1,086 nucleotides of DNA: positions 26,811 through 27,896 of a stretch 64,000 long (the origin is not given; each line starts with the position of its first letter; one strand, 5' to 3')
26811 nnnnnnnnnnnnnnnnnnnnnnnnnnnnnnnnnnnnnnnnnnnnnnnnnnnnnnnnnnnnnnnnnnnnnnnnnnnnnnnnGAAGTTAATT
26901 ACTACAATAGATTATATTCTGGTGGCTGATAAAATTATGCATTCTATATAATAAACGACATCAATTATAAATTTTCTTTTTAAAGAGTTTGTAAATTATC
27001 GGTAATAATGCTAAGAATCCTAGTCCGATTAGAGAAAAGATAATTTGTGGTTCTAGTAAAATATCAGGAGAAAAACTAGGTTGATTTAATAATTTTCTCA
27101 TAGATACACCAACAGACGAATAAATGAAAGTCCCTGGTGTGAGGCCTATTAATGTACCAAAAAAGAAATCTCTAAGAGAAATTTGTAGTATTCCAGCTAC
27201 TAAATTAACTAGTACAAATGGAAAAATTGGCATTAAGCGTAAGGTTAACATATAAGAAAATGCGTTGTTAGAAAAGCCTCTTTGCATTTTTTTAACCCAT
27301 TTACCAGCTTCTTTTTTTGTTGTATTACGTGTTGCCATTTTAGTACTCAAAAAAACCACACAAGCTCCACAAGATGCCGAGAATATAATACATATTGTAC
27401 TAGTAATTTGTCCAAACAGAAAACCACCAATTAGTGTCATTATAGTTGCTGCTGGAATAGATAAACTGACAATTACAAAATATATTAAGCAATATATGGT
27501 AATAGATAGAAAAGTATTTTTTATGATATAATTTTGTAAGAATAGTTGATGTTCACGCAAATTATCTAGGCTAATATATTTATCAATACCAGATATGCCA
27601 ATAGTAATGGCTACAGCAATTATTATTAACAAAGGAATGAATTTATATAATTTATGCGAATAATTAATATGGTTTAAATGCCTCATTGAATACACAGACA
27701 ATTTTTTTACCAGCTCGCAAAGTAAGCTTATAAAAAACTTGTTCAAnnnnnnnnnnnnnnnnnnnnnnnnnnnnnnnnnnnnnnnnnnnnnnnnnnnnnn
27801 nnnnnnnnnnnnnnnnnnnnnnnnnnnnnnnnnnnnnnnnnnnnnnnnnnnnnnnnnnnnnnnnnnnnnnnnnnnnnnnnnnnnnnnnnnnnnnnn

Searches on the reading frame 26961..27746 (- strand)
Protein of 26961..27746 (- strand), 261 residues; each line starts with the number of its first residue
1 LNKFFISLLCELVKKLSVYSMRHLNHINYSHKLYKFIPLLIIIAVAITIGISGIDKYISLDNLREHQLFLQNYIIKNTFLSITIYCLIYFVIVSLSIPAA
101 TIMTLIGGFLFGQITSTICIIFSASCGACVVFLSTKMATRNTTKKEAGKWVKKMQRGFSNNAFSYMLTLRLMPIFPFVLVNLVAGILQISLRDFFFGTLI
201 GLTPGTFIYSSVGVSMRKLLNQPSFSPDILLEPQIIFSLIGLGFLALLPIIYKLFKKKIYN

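Call 3: search_protein_families(library=pfam, proteins=[window:26961-27746:-], max_evalue=0.01)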
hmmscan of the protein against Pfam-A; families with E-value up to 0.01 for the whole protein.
window:26961-27746:- (261 aa): 1 family
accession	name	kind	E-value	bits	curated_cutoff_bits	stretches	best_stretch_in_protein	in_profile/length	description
PF09335.16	VTT_dom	-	4.5e-22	79.2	33.9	1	100-214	3-122/123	VTT domain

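Call 4: search_protein_families(library=ncbifam, proteins=[window:26961-27746:-], max_evalue=0.01)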
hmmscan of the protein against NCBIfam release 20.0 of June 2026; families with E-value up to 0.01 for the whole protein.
window:26961-27746:- (261 aa): 0 families
